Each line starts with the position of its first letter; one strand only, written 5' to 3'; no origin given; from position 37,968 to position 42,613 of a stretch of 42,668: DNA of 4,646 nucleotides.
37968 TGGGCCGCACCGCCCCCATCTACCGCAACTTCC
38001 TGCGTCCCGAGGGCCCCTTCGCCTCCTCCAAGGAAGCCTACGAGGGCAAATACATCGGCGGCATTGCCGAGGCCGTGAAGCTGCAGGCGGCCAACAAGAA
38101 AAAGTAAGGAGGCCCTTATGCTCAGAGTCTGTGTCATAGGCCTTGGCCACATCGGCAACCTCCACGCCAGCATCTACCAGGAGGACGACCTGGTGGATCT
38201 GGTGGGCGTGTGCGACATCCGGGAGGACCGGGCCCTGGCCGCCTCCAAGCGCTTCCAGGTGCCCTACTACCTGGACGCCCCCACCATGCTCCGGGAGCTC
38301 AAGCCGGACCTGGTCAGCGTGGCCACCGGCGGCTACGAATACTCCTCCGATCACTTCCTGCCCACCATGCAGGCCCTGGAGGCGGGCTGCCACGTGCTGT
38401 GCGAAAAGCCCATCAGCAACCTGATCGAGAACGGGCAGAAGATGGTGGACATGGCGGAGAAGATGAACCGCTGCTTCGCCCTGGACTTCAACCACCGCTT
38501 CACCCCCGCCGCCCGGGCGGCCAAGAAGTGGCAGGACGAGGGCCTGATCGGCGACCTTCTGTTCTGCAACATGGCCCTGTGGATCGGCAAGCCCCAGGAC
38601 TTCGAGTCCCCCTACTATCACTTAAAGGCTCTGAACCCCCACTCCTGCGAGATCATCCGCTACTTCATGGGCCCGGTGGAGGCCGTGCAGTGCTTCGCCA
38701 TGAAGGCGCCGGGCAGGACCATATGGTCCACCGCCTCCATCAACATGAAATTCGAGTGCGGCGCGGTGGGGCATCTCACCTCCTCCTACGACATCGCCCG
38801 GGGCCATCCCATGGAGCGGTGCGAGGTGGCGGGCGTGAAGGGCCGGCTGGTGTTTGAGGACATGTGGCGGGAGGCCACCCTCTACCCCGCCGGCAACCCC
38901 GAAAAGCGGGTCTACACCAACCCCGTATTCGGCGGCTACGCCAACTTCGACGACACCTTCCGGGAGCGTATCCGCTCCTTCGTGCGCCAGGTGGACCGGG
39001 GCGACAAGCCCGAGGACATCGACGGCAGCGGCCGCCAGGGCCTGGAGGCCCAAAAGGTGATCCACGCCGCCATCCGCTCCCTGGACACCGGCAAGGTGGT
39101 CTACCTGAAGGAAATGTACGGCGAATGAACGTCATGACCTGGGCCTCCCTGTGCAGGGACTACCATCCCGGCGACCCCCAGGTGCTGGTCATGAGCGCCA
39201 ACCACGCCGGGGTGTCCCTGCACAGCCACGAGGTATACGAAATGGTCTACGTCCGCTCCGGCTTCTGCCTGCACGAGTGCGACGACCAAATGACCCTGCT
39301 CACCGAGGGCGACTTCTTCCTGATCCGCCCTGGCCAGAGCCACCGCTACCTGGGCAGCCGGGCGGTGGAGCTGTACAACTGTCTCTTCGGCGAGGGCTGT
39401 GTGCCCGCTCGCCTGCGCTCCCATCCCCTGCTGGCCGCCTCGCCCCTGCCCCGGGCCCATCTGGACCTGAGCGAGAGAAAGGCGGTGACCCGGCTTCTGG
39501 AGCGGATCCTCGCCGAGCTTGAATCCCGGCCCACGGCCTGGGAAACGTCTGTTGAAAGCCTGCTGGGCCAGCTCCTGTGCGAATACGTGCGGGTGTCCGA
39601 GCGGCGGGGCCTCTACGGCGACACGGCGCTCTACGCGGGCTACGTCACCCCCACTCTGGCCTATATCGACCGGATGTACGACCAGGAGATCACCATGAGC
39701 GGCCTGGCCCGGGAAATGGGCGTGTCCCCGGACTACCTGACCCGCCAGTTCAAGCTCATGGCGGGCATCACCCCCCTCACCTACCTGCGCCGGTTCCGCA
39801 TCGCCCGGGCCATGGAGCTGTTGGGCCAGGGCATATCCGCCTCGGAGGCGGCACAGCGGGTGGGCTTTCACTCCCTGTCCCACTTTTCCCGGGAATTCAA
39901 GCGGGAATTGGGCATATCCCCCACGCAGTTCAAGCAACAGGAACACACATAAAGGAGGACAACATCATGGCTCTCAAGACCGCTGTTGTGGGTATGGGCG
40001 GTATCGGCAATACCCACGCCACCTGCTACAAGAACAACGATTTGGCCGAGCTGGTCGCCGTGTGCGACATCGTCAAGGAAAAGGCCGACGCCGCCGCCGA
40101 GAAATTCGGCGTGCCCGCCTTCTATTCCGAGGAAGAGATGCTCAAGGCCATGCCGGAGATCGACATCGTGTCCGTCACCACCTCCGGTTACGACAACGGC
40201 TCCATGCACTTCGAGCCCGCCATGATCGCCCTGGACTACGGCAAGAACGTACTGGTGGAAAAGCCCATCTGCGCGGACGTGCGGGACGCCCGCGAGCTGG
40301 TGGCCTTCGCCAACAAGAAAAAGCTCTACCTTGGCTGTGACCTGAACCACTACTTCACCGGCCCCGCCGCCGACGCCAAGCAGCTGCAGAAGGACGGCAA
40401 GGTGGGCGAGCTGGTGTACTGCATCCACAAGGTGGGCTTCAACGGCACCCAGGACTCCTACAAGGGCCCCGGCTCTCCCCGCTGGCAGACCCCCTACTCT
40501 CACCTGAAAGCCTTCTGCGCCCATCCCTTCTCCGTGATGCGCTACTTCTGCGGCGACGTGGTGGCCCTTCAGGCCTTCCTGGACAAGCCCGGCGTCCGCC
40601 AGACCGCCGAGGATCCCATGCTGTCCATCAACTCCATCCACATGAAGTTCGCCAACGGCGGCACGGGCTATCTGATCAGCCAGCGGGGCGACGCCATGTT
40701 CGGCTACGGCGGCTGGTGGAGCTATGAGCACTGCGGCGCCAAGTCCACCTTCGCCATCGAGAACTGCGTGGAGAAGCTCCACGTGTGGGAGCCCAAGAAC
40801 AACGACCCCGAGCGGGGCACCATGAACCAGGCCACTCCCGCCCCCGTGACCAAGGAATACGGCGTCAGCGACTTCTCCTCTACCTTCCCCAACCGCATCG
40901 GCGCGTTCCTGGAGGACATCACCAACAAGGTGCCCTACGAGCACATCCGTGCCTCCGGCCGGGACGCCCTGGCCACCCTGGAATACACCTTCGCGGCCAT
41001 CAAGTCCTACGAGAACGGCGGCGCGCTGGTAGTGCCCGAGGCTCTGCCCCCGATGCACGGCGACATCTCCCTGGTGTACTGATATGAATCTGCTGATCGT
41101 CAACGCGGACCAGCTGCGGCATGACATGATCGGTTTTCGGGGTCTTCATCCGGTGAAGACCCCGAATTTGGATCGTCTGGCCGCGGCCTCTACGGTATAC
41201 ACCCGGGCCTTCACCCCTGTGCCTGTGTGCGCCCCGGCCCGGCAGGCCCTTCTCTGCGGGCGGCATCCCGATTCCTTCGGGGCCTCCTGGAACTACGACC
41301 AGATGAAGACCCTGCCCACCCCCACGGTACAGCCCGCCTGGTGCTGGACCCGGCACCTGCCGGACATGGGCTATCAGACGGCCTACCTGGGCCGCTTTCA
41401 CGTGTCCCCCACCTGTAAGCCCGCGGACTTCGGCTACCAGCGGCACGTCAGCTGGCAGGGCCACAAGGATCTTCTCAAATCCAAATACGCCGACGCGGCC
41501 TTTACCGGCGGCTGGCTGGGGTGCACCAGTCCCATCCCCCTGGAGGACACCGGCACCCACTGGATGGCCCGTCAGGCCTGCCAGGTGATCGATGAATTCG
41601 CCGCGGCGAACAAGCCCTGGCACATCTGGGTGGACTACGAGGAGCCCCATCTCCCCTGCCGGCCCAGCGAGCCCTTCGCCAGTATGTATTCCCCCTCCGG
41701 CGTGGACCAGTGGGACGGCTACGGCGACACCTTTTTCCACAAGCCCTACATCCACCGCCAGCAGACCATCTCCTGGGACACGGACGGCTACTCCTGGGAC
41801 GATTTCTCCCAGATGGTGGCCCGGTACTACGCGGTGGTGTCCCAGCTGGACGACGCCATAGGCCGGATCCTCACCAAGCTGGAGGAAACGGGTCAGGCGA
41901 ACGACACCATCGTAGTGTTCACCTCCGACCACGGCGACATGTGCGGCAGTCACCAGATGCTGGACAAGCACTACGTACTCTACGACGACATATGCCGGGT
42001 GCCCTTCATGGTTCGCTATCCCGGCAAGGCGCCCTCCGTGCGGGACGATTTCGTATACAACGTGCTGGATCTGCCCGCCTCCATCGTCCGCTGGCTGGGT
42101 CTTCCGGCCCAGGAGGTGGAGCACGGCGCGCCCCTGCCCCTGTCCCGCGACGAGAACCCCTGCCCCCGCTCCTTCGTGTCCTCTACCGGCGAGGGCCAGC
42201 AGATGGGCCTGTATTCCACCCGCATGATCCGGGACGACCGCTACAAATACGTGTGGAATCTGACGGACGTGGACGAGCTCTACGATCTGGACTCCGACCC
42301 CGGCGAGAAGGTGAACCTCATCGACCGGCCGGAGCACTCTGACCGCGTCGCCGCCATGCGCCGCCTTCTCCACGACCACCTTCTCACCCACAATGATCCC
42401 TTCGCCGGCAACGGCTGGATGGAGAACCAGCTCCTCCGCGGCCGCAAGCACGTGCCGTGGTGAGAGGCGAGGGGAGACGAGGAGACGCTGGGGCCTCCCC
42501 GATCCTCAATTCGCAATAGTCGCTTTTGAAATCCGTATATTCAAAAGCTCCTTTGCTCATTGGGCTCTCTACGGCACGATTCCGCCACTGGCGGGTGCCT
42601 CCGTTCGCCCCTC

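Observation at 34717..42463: AraC-embedded seven-gene operon: TIM barrel, three Gfo/Idh/MocA oxidoreductases and two cytoplasmic sulfatase-fold proteins, a candidate undescribed oxidative pathway for a sulfated sugar or glycoside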

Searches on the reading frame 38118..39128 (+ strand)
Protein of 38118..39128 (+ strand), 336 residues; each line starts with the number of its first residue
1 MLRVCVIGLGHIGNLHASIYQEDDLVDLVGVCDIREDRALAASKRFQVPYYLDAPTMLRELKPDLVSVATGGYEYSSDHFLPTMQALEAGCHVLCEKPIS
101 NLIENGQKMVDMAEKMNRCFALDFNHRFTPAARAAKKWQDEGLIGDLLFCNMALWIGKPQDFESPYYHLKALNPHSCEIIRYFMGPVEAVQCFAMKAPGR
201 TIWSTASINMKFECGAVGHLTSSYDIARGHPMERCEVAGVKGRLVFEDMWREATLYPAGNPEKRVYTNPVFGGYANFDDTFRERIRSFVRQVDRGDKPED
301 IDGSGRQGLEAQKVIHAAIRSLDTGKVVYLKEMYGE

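Call 7: search_protein_families(library=pfam, proteins=[window:38118-39128:+])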
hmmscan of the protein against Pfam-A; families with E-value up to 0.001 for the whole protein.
window:38118-39128:+ (336 aa): 3 families
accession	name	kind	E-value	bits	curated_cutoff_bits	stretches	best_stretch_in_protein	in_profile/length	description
PF01408.29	GFO_IDH_MocA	-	1.1e-25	91.1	24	1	2-122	1-118/120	Oxidoreductase family, NAD-binding Rossmann fold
PF22725.1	GFO_IDH_MocA_C3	-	4.7e-12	46.4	27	1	133-244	2-123/124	GFO/IDH/MocA C-terminal domain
PF03447.22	NAD_binding_3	-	0.00016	22.8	24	1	8-96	1-88/116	Homoserine dehydrogenase, NAD binding domain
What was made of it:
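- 38118..39128 (+): GFO2: a Gfo/Idh/MocA oxidoreductase (336 aa), predicted NAD-dependent and a core member. PF01408 scores 91 bits (call 7).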

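Call 8: search_protein_families(library=ncbifam, proteins=[window:38118-39128:+])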
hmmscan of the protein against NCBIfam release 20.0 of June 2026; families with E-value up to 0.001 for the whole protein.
window:38118-39128:+ (336 aa): 9 families
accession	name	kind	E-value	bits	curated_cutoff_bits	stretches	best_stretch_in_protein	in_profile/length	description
TIGR04380.1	myo_inos_iolG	equivalog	6.9e-31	107.3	355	1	1-328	1-329/330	inositol 2-dehydrogenase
NF040723.1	UDP-GlcNAcDh_Arch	equivalog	1.6e-29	103.4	450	1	2-321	1-300/302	UDP-N-acetylglucosamine 3-dehydrogenase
NF052479.1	LevoglcsnDh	equivalog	4.5e-15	55.2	650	1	30-149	40-156/386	levoglucosan dehydrogenase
NF058563.1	BT_2159_fam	equivalog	7.1e-12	45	650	1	3-185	2-184/350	disaccharide 3-dehydrogenase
NF052679.1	InsChiInosDhIolG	equivalog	9.8e-10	38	540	1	2-152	3-153/343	bifunctional inositol 2-dehydrogenase/D-chiro-inositol 1-dehydrogenase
NF041392.1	XylDh_Gfo6_Halo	equivalog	6.4e-09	35.1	350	1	85-147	101-163/350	D-xylose 1-dehydrogenase Gfo6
NF058561.1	BT_2158_fam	equivalog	2.1e-07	29.9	750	1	2-166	36-197/487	glycoside 3-dehydrogenase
NF008607.0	PRK11579.1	subfamily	2.4e-06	26.8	330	1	2-150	5-148/346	oxidoreductase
NF007574.0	PRK10206.1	equivalog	0.00041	19.5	352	1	64-148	67-147/345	oxidoreductase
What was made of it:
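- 38118..39128 (+): IolG scores 107 bits against a cut-off of 355 (call 8).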

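Call 37: search_solved_structures(query=window:38118-39128:+, max_evalue=1e-10)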
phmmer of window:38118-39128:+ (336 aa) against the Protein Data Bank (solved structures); distinct sequences matched with E-value up to 1e-10: 7.
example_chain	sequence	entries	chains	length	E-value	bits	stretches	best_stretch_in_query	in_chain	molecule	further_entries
3ezy_A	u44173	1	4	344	7.7e-23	84.3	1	2-336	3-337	Dehydrogenase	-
1zh8_A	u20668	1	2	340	4.9e-19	71.7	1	85-255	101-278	oxidoreductase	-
3q2i_A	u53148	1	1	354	1.9e-15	60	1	2-221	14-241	dehydrogenase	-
7xr9_A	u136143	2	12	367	3e-14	56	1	2-149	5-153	DgpA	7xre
9m3d_B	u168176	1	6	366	1.6e-13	53.7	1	2-151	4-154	DgpA1 from W974-1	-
3cea_A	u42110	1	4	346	1.3e-12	50.6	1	2-329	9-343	Myo-inositol 2-dehydrogenase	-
3e18_A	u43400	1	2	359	2e-12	50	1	4-151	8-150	oxidoreductase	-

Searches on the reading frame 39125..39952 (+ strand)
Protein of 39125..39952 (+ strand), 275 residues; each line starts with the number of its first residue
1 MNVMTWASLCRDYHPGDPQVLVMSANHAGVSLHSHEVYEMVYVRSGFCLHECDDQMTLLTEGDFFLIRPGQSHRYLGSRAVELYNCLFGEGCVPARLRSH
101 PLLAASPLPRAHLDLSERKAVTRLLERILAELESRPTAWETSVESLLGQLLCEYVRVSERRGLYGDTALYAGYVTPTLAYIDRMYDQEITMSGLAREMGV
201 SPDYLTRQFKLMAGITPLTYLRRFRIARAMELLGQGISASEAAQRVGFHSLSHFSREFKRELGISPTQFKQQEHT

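Call 7: search_protein_families(library=pfam, proteins=[window:39125-39952:+])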
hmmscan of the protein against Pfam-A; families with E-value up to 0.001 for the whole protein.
window:39125-39952:+ (275 aa): 4 families
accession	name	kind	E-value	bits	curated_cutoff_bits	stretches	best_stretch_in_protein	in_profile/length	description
PF12833.13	HTH_18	-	2.6e-23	82.6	33.6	1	194-271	1-79/80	Helix-turn-helix domain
PF00165.29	HTH_AraC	-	2e-14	53.7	26.6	1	241-269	13-40/42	Bacterial regulatory helix-turn-helix proteins, AraC family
PF02311.25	AraC_binding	-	6.5e-11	42.6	21.1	1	30-151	16-135/135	AraC-like ligand binding domain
PF07883.17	Cupin_2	-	4.2e-08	33.2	27.2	1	28-75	9-56/70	Cupin domain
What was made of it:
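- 39125..39952 (+): AraC/XylS-family regulator (275 aa) with an N-terminal cupin ligand-binding domain, embedded in the operon. PF12833, PF00165 and PF02311 match (call 7).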

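Call 8: search_protein_families(library=ncbifam, proteins=[window:39125-39952:+])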
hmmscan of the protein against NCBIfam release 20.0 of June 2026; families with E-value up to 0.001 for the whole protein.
window:39125-39952:+ (275 aa): 26 families (the best 25 are shown)
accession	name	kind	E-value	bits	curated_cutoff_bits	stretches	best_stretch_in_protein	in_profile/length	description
NF010028.0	PRK13503.1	equivalog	1.4e-19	70.5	288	1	32-273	30-273/278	HTH-type transcriptional activator RhaS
NF010025.2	PRK13500.1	equivalog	2.2e-16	60.3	525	1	31-274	32-279/282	HTH-type transcriptional activator RhaR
TIGR04094.1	adjacent_YSIRK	equivalog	2.1e-15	56.6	200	1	174-270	287-383/383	YSIRK-targeted surface antigen transcriptional regulator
NF010026.0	PRK13501.1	equivalog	3.9e-15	55.8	363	1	28-272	29-277/290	HTH-type transcriptional activator RhaR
NF010027.0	PRK13502.1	equivalog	3.7e-13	49.6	384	1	31-271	32-276/282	HTH-type transcriptional activator RhaR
NF007860.0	PRK10572.1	equivalog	8.4e-13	47.8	208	1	117-273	132-285/292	arabinose operon transcriptional regulator AraC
NF006902.0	PRK09393.1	equivalog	1.2e-12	47.6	425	1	177-272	225-321/327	transcriptional regulator FtrA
NF047788.1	TransRegPocR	equivalog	2.5e-12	46.7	500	1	177-273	194-291/296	transcriptional regulator PocR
NF047455.1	TF_Staph_AryK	equivalog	3.2e-12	45.5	850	1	177-274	162-260/759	transcriptional regulator AryK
NF011964.0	PRK15435.1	equivalog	1.8e-10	40.4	345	1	186-271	97-182/354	bifunctional DNA-binding transcriptional regulator/O6-methylguanine-DNA methyltransferase Ada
NF007243.0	PRK09685.1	equivalog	5.3e-10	39.2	199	1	41-272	76-301/303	transcriptional regulator FeaR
NF041686.2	ant_diox_reg_AndR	equivalog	6e-10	39.2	350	1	140-269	184-317/321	anthranilate 1,2-dioxygenase regulatory protein AndR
NF049932.1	TranspRegBtr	equivalog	7.5e-10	37.9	900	1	174-271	166-264/531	bacillibactin transport transcriptional regulator Btr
NF007693.0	PRK10371.1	equivalog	8.6e-09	35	253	1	172-271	198-298/309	transcriptional regulator MelR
NF052371.1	TransRegGbdRPseu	equivalog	1.1e-08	34.6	480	1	186-272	239-326/365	choline metabolism transcriptional regulator GbdR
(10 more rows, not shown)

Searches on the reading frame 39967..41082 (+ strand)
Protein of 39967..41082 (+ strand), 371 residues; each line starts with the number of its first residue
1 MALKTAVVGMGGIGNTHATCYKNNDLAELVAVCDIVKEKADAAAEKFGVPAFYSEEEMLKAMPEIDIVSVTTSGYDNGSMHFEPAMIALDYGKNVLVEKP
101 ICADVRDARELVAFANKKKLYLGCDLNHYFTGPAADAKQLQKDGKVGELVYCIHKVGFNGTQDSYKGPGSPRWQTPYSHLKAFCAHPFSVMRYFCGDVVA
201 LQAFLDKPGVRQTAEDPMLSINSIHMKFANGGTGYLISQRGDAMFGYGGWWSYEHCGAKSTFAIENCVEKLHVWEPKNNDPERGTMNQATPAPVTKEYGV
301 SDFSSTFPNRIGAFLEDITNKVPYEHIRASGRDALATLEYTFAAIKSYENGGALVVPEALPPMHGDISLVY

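Call 7: search_protein_families(library=pfam, proteins=[window:39967-41082:+])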
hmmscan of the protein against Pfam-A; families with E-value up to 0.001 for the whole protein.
window:39967-41082:+ (371 aa): 2 families
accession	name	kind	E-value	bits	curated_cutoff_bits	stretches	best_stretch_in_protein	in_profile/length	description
PF01408.29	GFO_IDH_MocA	-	9.8e-27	94.5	24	1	4-121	2-115/120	Oxidoreductase family, NAD-binding Rossmann fold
PF22725.1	GFO_IDH_MocA_C3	-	9.6e-06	26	27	1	136-239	3-103/124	GFO/IDH/MocA C-terminal domain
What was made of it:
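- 39967..41082 (+): GFO3: a Gfo/Idh/MocA oxidoreductase (371 aa). PF01408 scores 94.5 bits (call 7).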

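Call 8: search_protein_families(library=ncbifam, proteins=[window:39967-41082:+])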
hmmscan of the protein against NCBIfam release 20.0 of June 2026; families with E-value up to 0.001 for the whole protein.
window:39967-41082:+ (371 aa): 9 families
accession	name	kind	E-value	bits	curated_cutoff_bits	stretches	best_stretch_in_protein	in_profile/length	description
TIGR04380.1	myo_inos_iolG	equivalog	5.5e-23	81.4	355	1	3-351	2-326/330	inositol 2-dehydrogenase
NF040723.1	UDP-GlcNAcDh_Arch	equivalog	1.1e-21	77.6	450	1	3-153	1-145/302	UDP-N-acetylglucosamine 3-dehydrogenase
NF052679.1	InsChiInosDhIolG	equivalog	2.5e-13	49.8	540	1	1-155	1-156/343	bifunctional inositol 2-dehydrogenase/D-chiro-inositol 1-dehydrogenase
NF052479.1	LevoglcsnDh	equivalog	6.7e-13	48.1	650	1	6-203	7-210/386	levoglucosan dehydrogenase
NF007574.0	PRK10206.1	equivalog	3.1e-12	46.2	352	1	3-151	3-148/345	oxidoreductase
NF041392.1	XylDh_Gfo6_Halo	equivalog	8.5e-10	37.9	350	1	3-152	17-166/350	D-xylose 1-dehydrogenase Gfo6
NF008607.0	PRK11579.1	subfamily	2.3e-09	36.7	330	1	6-152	8-148/346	oxidoreductase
NF058561.1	BT_2158_fam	equivalog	6.4e-09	34.9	750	1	3-119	36-147/487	glycoside 3-dehydrogenase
NF058563.1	BT_2159_fam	equivalog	1.4e-08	34.1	650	1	4-150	2-144/350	disaccharide 3-dehydrogenase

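Call 38: search_solved_structures(query=window:39967-41082:+, max_evalue=1e-10)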
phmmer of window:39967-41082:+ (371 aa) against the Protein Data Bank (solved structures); distinct sequences matched with E-value up to 1e-10: 4.
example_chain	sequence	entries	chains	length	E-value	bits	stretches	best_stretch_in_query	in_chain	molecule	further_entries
7xr9_A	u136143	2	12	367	3.6e-13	52.8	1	3-151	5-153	DgpA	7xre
4fb5_A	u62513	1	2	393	9.2e-12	48.2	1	19-210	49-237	Probable oxidoreductase protein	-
3ec7_A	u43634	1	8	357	1e-11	48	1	1-195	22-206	Putative Dehydrogenase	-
9m3d_B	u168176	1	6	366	2.3e-11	46.9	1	3-151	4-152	DgpA1 from W974-1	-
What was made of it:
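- Closest known: 3-keto-glycoside and C-glycoside routes. Same: DgpA is among the best solved relatives of GFO2 and GFO3 (calls 37, 38).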

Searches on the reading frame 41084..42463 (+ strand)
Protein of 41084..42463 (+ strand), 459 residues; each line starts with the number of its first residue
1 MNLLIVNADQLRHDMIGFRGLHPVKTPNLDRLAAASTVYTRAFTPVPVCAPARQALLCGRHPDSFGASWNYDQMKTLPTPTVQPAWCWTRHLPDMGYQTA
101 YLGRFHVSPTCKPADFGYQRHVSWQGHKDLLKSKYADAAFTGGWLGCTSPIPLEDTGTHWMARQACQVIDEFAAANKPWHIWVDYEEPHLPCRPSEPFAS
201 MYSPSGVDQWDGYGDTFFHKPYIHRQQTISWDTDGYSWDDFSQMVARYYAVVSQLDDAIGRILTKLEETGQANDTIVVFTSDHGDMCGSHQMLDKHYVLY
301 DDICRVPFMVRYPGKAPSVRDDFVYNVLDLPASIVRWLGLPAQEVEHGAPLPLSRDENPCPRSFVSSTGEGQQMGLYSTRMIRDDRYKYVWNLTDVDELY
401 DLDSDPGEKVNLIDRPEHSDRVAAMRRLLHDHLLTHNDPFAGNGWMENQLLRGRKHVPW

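Call 7: search_protein_families(library=pfam, proteins=[window:41084-42463:+])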
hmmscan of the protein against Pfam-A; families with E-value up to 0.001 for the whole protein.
window:41084-42463:+ (459 aa): 4 families
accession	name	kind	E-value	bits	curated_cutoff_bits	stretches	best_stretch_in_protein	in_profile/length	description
PF00884.28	Sulfatase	-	8.7e-41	140.6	25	1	2-339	2-300/301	Sulfatase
PF16347.10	SGSH_C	-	2.1e-11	44.7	29.3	1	288-430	1-149/154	N-sulphoglucosamine sulphohydrolase, C-terminal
PF01663.27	Phosphodiest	-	1.1e-06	28.9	23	0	249-284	185-220/342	Type I phosphodiesterase / nucleotide pyrophosphatase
PF02995.22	DUF229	-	3.6e-06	26.4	25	1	242-294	300-352/496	Protein of unknown function (DUF229)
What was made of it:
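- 41084..42463 (+): SulB: a canonical cytoplasmic Cys-type formylglycine (S1) sulfatase (459 aa). It needs a maturase encoded elsewhere. PF00884 scores 141 bits (call 7).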

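Call 8: search_protein_families(library=ncbifam, proteins=[window:41084-42463:+])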
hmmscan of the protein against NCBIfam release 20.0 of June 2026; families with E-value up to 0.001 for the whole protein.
window:41084-42463:+ (459 aa): 7 families
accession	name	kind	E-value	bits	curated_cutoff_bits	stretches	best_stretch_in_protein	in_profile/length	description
NF010322.0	PRK13759.1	equivalog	2.2e-60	204.5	481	1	2-443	8-467/486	arylsulfatase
TIGR03417.1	chol_sulfatase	equivalog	5.5e-49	167.4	433.45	1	2-427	4-434/500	choline-sulfatase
NF045661.1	HdlasePehA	equivalog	2.7e-40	138.5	900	2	149-438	174-490/506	phosphoric/sulfuric ester hydrolase PehA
NF052527.1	Mn_arylsulf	exception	2.1e-39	135.8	850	2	158-446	180-465/479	manganese-dependent arylsulfatase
NF038282.1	LapC_YejM_PbgA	exception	3.4e-06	25.6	825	1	236-317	402-480/584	LPS biosynthesis-modulating metalloenzyme YejM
NF053595.1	LptchSynLtaSGpos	equivalog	5.8e-06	25.1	970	1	242-344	424-532/626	lipoteichoic acid synthase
NF038075.1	fam_STM4013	hypoth_equivalog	0.00011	21.8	250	0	247-309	199-257/261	STM4013/SEN3800 family hydrolase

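Call 13: search_solved_structures(query=window:41084-42463:+, max_evalue=0.00001, show_alignments=1)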
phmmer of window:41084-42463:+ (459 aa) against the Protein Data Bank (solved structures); distinct sequences matched with E-value up to 0.00001: 81 (the best 60 are shown).
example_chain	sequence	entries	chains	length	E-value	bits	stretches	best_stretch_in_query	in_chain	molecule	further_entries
6pt4_B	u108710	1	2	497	9.4e-46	160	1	2-429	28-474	exo-2S-iota carrageenan S1 sulfatase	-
6ptk_A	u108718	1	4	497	1.6e-44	155.9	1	2-428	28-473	exo-2S-iota carrageenan S1 sulfatase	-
6pt6_B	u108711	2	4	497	2.1e-44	155.5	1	2-428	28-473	exo-2S-iota carrageenan S1 sulfatase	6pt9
2qzu_A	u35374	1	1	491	1.1e-35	126.8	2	2-119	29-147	Putative sulfatase yidJ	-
4upl_A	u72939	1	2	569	7.7e-35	124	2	142-426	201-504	SULFATASE FAMILY PROTEIN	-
9ihk_D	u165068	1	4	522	1.5e-34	123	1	20-439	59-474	Sulfatase_S1_30A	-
7oz8_AAA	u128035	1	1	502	1.5e-33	119.7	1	157-446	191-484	Choline-sulfatase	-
4upi_A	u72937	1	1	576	1.7e-33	119.6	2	140-416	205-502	SULFATASE FAMILY PROTEIN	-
9koq_A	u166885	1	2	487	4.1e-31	111.7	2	157-446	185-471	Sulfatase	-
3b5q_A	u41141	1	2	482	2.2e-27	99.4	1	207-440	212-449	Putative sulfatase yidJ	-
7p24_AAA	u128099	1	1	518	2.2e-27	99.4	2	237-439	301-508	Mucin-desulfating sulfatase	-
5g2t_A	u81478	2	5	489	2.3e-27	99.3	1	207-440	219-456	2-O GLYCOSAMINOGLYCAN SULFATASE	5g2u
6fny_A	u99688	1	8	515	4.9e-27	98.3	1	2-420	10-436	Choline-sulfatase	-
6j66_A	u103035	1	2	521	4.8e-26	95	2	207-392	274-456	Chondroitin sulfate/dermatan sulfate 4-O-endosulfatase protein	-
6g5z_A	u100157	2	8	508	5.1e-26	94.9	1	2-420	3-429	Choline-sulfatase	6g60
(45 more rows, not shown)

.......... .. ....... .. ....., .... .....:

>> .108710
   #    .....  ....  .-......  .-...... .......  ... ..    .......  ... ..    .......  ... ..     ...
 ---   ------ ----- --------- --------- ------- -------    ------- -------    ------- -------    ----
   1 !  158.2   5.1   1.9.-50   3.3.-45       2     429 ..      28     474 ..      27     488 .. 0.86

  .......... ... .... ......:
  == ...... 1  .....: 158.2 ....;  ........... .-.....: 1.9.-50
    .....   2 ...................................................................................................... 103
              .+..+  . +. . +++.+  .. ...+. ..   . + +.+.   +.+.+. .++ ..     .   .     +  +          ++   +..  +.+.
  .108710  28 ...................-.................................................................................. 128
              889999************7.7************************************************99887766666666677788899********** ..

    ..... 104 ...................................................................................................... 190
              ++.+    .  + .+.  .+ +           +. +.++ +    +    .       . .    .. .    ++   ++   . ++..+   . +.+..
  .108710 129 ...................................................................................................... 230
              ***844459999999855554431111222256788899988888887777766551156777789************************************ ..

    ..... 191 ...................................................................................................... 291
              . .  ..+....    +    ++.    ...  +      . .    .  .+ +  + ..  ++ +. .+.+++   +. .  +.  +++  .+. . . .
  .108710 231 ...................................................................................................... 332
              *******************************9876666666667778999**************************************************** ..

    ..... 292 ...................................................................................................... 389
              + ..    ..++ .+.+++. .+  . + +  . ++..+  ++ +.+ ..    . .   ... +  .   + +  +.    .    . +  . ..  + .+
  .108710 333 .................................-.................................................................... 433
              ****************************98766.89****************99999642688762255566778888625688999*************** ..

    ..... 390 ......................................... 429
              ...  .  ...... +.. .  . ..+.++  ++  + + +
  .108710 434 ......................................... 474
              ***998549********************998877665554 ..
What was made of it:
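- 41084..42463 (+): The best solved relative is the exo-2S-iota-carrageenan S1 sulfatase 6pt4 (E 9e-46, call 13).
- Its nearest solved relatives are carbohydrate sulfatases (call 13).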

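Call 44: find_encoding_contigs(protein=window:41084-42463:+, flank=10000, max_places=4)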
Protein window:41084-42463:+ (459 aa): no gene with exactly this product is on record in the collection.
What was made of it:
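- Tried and rejected: The exact SulB protein is not on record (call 44).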
